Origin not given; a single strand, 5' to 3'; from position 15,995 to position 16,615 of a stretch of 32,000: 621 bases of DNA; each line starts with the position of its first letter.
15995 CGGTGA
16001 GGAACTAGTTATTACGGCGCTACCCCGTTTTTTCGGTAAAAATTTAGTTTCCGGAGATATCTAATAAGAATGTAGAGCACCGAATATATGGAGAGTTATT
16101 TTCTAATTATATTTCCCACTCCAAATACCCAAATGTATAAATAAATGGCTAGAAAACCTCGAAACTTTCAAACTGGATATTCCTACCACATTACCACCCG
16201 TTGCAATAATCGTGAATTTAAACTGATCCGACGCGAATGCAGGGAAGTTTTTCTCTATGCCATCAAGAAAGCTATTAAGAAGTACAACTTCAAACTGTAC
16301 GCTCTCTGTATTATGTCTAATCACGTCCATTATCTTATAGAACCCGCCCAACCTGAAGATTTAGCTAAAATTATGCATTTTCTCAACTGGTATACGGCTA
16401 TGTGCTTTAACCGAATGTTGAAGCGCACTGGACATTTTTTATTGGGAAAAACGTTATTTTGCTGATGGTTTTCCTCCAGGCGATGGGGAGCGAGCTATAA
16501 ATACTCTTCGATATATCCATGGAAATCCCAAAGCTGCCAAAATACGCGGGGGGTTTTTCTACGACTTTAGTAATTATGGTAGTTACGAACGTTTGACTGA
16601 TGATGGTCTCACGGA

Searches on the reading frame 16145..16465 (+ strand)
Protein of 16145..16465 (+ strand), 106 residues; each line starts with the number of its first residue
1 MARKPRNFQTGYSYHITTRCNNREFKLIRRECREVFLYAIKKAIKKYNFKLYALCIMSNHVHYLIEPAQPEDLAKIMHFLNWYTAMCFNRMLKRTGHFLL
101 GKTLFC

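Call 4: search_protein_families(library=pfam, proteins=[window:16145-16465:+], max_evalue=0.01)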
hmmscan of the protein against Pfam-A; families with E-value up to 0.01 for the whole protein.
window:16145-16465:+ (106 aa): 1 family
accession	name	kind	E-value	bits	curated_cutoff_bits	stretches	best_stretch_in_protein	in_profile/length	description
PF01797.21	Y1_Tnp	-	1.4e-16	61.2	23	1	11-105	4-97/121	Transposase IS200 like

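Call 5: search_protein_families(library=ncbifam, proteins=[window:16145-16465:+], max_evalue=0.01)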
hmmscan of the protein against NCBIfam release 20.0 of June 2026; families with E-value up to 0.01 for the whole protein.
window:16145-16465:+ (106 aa): 2 families
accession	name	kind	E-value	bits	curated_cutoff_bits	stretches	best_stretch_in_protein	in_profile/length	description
NF047646.1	REP_Tyr_transpos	equivalog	2e-12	47.2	80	1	4-86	2-85/146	REP-associated tyrosine transposase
NF033573.1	transpos_IS200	equivalog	3.2e-05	24.2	55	1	9-92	8-90/126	IS200/IS605 family transposase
